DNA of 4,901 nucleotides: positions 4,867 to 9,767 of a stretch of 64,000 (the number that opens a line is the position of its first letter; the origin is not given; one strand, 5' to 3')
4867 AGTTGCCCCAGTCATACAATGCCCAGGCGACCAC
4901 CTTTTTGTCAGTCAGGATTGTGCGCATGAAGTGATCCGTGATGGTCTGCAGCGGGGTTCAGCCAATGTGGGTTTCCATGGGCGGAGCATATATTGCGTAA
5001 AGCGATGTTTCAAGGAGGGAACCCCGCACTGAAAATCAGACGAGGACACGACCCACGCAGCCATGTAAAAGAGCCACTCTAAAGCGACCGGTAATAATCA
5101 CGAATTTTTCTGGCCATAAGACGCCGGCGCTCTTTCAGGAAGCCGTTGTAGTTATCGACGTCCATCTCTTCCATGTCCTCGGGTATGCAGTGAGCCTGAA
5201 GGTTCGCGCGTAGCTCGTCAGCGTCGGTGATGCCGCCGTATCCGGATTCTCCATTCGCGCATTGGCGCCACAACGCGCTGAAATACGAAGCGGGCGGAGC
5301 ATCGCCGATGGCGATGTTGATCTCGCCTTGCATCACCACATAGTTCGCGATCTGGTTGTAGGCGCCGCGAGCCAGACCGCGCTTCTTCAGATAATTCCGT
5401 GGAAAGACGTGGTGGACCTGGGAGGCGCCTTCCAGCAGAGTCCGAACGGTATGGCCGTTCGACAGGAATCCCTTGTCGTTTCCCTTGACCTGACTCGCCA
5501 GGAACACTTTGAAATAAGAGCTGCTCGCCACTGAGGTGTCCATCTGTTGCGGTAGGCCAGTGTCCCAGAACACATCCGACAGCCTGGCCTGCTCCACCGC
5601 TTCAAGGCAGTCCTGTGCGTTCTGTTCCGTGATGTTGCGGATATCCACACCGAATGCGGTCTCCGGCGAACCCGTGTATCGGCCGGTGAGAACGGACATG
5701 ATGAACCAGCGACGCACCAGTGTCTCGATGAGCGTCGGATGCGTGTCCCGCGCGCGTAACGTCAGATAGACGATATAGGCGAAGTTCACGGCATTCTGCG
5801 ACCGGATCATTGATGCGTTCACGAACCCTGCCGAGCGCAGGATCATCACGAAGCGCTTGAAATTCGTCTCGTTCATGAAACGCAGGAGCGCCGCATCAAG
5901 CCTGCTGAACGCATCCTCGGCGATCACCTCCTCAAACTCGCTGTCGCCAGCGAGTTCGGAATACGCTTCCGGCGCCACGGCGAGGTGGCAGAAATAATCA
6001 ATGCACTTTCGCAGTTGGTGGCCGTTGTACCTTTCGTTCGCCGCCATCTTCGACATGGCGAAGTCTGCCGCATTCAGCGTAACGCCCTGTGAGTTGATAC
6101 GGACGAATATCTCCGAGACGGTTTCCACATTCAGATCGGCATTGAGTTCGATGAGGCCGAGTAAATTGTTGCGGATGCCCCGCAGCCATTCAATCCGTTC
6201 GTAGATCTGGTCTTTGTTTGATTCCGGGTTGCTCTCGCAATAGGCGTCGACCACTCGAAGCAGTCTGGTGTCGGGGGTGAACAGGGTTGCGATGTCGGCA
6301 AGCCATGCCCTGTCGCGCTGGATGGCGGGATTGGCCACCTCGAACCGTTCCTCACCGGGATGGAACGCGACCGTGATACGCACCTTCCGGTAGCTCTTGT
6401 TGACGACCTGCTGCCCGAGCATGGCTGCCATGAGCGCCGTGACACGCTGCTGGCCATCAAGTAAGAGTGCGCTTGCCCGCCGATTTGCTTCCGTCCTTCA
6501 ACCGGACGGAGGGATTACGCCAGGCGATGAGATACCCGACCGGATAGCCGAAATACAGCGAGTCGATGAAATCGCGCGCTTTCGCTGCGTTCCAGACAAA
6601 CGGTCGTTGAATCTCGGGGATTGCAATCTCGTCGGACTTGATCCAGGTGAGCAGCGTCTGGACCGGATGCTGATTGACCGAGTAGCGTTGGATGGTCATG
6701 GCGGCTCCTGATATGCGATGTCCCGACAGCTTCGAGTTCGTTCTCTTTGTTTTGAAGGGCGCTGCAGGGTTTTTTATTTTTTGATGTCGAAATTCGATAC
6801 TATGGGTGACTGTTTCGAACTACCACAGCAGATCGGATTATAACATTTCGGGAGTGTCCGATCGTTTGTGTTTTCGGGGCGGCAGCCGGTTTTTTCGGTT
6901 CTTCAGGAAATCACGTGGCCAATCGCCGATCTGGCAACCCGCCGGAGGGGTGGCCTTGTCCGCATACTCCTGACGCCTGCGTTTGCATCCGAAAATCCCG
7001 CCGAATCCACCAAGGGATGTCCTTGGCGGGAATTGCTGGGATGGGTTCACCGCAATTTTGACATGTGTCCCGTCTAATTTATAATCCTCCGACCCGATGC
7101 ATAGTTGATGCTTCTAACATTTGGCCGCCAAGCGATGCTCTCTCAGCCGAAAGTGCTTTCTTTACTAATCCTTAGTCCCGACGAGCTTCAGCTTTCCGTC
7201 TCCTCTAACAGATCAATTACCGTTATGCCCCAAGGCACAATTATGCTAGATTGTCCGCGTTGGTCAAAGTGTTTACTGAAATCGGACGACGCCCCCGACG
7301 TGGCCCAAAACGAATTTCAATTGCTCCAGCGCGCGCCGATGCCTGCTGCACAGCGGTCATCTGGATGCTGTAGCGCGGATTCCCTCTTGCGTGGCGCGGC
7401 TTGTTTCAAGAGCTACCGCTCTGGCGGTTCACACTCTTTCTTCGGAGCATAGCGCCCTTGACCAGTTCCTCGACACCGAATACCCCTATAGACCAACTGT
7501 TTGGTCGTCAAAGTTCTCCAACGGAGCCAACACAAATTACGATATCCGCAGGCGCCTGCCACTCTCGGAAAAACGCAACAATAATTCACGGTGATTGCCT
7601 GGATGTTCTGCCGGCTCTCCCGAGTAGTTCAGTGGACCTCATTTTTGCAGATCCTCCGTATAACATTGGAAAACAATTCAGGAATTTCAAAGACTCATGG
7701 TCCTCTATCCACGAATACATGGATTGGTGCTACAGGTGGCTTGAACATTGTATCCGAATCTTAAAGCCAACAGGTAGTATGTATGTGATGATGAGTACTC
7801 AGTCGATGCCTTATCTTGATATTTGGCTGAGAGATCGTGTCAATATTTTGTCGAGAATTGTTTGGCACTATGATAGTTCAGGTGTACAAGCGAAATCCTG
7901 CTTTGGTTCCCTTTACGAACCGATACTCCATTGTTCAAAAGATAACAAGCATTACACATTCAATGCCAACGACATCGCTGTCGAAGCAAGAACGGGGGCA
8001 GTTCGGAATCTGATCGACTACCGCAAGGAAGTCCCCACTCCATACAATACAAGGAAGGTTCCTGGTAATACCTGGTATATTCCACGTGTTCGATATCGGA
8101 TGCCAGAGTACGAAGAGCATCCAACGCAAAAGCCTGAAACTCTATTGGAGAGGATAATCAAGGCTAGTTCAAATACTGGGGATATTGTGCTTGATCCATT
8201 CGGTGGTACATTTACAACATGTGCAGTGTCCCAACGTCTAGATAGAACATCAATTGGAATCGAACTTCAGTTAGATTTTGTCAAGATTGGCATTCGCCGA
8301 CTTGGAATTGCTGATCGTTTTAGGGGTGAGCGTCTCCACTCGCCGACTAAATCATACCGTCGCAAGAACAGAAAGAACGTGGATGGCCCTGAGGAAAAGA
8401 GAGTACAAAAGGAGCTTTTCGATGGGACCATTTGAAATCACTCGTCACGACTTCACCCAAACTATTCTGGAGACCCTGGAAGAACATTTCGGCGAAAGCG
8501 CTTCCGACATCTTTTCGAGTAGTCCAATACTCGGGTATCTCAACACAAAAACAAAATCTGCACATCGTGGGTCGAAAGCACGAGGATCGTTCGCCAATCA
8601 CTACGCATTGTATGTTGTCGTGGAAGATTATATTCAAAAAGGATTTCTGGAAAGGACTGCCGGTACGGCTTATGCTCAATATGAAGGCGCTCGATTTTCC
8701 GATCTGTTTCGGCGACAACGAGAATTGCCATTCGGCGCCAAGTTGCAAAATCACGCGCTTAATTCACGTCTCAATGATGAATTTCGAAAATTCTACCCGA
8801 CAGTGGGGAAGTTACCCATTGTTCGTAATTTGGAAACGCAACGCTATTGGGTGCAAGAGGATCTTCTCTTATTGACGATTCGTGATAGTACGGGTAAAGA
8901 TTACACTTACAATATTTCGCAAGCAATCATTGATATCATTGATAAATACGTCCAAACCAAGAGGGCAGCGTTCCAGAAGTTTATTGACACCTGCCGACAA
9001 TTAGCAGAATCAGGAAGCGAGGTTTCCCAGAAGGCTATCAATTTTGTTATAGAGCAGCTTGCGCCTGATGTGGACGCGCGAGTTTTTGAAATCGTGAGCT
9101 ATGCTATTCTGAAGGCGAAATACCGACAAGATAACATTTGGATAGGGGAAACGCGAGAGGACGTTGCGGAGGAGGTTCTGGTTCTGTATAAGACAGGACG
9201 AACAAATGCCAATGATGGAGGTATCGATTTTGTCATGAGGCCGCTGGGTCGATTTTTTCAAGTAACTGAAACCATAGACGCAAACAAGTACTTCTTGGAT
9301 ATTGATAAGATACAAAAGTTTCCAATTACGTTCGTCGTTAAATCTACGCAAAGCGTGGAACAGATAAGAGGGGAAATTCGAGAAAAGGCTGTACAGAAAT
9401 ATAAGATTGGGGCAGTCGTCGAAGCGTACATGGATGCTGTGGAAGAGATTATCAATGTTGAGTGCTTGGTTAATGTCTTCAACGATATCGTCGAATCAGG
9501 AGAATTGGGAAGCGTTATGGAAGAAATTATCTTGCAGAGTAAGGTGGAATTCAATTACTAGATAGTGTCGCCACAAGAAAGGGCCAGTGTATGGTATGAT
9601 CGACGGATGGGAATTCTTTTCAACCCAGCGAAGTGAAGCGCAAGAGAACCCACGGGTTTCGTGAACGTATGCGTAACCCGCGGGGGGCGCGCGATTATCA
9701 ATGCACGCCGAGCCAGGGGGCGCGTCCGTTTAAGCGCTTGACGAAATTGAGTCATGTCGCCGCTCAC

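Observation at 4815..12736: Chimeric rpmH'/rnpA'|MFS' join and three core-gene patches: the footprint of a tandem duplication later filled with foreign genes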

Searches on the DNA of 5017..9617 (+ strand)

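Call 55: search_dna_similar(query=window:5017-9617:+, collection=plasmids, mode=distant, max_rows=8)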
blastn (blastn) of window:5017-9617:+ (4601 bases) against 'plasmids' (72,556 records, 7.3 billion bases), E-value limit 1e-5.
Records with a match: 17; places in all: 20; records where one place covers at least 80% of the query: 0.
Best place of each record, by identity: 60-80% 17.
By first word of the organism name: Leptospira 2; Priestia 2; Lactiplantibacillus 2; Escherichia 2; Klebsiella 2; Meiothermus 1; Pseudomonas 1; Acetobacter 1; Rhodococcus 1; Polaromonas 1; and 2 more.
By predicted mobility (MOB-suite, as given by PLSDB): non-mobilizable 11; mobilizable 4; conjugative 2.
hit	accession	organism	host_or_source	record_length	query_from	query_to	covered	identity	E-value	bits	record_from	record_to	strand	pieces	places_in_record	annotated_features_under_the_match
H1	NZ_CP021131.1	Meiothermus taiwanensis WR-220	-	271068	286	1631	22%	68.5%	2e-43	339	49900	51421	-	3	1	DUF262 domain-containing protein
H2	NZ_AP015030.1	Pseudomonas putida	-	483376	646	1668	20%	67.6%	3e-46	303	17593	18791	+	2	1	DUF262 domain-containing protein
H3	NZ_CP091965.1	Leptospira noguchii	Homo sapiens,Cell culture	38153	2757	3288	12%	67.4%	1e-38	170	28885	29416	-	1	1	yhdJ: adenine-specific DNA-methyltransferase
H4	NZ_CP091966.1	Leptospira noguchii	Homo sapiens,Cell culture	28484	2781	3202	9%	68.4%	1e-31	148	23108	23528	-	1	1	none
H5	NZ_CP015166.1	Acetobacter ascendens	single cell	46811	2815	3211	9%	67.2%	9e-22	115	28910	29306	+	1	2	yhdJ: adenine-specific DNA-methyltransferase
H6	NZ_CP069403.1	Priestia megaterium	Homo sapiens,Pure culture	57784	970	1614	6%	72.4%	8e-10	139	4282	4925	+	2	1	DUF262 domain-containing protein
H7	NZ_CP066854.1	Rhodococcus pyridinivorans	WHOLE ORGANISM,activated sludge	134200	954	1144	4%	71.4%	3e-14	91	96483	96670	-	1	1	DUF262 domain-containing protein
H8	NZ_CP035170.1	Lactiplantibacillus plantarum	cell culture,food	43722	4161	4326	4%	75.9%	2e-23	120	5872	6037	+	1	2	hypothetical protein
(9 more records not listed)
